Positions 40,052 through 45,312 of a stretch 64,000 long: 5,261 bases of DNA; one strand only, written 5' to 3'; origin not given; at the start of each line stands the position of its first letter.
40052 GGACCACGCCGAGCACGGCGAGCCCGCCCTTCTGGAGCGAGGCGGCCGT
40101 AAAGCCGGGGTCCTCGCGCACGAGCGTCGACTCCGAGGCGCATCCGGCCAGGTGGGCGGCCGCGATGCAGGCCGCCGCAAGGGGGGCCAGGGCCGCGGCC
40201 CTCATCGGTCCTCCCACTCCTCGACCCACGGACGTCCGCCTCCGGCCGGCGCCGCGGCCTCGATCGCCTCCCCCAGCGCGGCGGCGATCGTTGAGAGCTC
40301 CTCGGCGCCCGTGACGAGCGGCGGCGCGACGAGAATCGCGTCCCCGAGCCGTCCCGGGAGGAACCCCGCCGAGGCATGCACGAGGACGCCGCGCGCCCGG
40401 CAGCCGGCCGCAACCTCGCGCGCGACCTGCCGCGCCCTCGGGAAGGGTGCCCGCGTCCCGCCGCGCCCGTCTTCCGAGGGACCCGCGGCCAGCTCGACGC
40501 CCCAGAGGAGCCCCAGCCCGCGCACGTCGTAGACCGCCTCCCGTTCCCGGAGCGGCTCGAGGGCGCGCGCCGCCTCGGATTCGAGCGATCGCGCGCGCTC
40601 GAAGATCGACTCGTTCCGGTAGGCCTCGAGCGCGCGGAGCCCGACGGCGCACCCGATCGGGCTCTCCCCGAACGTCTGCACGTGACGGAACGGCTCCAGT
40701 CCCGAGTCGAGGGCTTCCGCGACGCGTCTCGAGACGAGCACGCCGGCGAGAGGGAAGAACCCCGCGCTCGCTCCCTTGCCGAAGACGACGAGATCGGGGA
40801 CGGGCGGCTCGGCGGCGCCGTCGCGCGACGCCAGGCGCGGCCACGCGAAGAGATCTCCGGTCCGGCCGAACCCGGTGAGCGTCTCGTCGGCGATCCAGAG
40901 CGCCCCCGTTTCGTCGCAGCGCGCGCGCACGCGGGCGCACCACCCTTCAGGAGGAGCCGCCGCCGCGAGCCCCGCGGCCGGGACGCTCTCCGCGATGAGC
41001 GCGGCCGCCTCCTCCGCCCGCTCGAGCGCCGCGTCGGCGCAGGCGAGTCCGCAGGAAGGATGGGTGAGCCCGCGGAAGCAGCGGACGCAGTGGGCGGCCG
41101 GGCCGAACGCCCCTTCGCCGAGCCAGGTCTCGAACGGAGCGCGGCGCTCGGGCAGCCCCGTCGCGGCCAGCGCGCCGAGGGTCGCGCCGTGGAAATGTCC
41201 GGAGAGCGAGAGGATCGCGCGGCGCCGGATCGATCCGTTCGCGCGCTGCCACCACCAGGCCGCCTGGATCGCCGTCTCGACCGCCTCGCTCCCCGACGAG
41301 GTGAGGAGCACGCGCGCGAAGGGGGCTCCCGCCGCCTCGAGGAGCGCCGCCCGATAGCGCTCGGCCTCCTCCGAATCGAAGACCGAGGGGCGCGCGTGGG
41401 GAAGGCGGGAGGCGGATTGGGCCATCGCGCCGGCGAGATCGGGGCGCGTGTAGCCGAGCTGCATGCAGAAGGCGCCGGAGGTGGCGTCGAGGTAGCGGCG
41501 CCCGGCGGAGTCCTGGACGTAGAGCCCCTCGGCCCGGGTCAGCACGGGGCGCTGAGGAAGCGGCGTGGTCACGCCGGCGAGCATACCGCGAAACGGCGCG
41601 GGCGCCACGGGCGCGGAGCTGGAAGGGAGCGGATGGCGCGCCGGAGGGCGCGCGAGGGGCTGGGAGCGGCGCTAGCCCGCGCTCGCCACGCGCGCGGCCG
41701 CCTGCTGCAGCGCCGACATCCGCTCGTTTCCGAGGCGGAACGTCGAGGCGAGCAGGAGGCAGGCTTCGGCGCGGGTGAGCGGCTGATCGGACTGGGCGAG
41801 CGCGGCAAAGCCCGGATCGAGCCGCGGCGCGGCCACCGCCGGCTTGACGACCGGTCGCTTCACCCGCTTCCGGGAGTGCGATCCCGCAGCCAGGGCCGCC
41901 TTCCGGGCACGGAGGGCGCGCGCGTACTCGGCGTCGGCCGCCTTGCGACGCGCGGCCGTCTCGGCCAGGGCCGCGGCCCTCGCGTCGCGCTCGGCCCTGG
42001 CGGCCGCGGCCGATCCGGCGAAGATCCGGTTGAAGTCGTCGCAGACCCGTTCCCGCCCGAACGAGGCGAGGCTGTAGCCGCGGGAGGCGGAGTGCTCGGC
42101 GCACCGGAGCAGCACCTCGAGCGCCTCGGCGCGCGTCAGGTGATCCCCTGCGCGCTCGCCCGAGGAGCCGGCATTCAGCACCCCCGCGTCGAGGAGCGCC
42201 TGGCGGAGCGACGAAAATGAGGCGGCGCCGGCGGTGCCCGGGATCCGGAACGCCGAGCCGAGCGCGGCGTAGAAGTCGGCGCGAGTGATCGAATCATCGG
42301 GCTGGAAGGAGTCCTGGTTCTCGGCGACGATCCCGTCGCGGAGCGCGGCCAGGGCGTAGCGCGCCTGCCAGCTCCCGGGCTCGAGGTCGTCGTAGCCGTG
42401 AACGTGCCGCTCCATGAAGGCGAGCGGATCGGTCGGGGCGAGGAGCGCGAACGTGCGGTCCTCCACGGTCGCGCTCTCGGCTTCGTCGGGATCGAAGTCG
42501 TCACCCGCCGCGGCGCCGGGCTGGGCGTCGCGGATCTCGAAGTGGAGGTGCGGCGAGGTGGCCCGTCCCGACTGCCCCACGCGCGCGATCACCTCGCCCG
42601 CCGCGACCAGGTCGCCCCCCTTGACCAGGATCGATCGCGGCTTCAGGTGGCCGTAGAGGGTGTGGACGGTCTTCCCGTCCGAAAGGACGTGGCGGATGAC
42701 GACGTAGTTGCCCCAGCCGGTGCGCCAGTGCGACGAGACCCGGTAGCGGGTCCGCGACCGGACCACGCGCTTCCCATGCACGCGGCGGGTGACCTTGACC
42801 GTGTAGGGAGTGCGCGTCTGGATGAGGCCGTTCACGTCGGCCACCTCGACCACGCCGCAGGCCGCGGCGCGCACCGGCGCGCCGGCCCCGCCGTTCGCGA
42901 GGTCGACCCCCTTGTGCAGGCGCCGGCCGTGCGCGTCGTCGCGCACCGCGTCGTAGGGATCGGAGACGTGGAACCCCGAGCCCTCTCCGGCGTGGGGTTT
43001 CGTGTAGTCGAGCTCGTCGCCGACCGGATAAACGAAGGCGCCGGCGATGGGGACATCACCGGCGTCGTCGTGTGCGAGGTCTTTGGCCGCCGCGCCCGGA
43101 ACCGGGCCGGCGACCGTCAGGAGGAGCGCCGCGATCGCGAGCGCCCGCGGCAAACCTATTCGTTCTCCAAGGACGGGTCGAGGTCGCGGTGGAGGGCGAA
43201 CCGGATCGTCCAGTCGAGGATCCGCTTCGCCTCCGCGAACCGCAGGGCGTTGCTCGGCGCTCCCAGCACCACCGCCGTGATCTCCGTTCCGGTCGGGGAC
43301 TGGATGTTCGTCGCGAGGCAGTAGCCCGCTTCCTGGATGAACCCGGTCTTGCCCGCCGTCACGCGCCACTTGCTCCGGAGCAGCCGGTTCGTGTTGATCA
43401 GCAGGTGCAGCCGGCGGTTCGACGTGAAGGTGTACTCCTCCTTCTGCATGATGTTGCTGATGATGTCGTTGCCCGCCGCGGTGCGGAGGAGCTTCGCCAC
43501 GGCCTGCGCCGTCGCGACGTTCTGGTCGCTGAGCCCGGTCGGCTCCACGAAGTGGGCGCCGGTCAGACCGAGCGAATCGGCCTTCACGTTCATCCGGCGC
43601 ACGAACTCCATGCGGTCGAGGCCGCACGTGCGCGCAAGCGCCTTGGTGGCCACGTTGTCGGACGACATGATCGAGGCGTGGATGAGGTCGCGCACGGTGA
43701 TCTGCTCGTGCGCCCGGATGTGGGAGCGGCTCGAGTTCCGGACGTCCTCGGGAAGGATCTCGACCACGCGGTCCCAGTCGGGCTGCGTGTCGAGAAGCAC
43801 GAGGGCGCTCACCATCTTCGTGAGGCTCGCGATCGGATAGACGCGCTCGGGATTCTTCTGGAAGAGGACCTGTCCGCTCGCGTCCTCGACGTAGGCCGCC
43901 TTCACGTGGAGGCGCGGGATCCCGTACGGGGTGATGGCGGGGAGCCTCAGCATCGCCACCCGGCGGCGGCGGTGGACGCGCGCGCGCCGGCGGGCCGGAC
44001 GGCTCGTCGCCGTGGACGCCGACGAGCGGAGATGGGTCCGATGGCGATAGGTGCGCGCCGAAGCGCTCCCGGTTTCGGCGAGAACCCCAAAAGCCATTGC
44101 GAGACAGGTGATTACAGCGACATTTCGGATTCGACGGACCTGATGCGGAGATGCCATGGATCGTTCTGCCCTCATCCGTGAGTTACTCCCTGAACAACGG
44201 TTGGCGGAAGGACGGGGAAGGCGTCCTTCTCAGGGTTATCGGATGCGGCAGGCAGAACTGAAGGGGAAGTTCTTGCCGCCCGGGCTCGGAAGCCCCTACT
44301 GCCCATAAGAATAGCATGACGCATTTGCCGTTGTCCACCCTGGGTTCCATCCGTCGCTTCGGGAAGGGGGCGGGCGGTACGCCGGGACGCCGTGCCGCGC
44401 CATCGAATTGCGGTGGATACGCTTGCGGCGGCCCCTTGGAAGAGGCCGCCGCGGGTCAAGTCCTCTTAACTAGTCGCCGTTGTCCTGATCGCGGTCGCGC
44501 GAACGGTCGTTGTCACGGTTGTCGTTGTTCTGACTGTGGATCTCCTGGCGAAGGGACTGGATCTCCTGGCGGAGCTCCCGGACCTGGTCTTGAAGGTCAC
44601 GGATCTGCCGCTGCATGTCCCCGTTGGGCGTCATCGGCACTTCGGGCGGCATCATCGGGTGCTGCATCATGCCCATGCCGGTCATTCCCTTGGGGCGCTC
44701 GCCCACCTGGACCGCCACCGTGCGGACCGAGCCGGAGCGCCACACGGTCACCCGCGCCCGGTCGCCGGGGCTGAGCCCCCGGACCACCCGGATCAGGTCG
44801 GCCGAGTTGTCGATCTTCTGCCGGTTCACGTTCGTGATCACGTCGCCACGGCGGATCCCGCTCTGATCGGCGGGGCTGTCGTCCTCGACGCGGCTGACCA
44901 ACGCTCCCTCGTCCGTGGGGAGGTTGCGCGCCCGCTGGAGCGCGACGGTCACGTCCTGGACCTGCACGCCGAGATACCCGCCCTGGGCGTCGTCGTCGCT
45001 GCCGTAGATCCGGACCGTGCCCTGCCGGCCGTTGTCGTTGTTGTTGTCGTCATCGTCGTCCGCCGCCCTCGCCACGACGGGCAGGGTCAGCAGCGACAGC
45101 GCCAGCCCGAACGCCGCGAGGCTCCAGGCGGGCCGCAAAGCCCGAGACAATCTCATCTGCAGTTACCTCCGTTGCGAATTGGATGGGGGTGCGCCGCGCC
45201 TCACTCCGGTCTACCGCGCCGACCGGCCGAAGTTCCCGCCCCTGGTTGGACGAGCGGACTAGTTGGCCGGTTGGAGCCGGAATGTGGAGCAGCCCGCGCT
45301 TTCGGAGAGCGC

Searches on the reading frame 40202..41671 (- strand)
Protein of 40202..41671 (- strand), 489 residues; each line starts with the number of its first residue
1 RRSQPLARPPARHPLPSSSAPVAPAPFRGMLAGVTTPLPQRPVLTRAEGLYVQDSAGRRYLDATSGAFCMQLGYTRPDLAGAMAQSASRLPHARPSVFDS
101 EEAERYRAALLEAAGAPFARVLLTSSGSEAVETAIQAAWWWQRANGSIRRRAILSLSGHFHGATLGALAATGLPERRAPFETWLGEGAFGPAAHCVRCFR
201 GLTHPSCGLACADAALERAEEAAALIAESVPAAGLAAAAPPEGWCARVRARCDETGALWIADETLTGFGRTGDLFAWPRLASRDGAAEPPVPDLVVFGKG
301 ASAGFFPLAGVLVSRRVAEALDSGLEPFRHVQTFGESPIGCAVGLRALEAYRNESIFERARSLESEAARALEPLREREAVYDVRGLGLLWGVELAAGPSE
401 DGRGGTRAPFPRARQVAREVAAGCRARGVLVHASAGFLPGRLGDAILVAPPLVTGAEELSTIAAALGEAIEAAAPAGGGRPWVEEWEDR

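Call 66: search_protein_families(library=pfam, proteins=[window:40202-41671:-], max_evalue=0.00001)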
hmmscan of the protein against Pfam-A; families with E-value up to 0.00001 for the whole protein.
window:40202-41671:- (489 aa): 1 family
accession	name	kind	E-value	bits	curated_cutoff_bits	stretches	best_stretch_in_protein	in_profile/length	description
PF00202.27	Aminotran_3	-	4.1e-67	227.1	30.5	1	43-469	12-402/403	Aminotransferase class-III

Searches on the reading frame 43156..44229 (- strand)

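Call 66: search_protein_families(library=pfam, proteins=[window:43156-44229:-], max_evalue=0.00001)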
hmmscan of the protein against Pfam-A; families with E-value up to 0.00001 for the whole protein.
window:43156-44229:- (357 aa): 2 families
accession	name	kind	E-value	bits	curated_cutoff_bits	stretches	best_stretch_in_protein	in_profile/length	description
PF00768.25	Peptidase_S11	-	3.5e-42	144.9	27.6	1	112-325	16-238/239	D-alanyl-D-alanine carboxypeptidase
PF13354.11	Beta-lactamase2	-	8.7e-17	61.6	22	1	113-300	3-192/214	Beta-lactamase enzyme family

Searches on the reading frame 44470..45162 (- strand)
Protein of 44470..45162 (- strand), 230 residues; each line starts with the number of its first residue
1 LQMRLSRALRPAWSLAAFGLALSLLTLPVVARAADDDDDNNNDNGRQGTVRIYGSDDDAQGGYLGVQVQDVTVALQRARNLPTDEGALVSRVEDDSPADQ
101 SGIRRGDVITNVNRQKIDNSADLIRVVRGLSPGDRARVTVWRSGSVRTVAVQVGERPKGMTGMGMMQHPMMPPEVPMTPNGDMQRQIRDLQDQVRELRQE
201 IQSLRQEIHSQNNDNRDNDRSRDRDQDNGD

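Call 66: search_protein_families(library=pfam, proteins=[window:44470-45162:-], max_evalue=0.00001)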
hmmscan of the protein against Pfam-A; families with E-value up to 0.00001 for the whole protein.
window:44470-45162:- (230 aa): 3 families
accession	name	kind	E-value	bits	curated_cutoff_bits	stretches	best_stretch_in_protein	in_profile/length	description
PF13180.12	PDZ_2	-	2.5e-17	63.4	27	1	62-153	1-80/80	PDZ domain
PF17820.7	PDZ_6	-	9.7e-11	41.7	27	1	89-142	2-54/54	PDZ domain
PF00595.29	PDZ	-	1.3e-09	38.7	23.2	1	60-121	8-61/81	PDZ domain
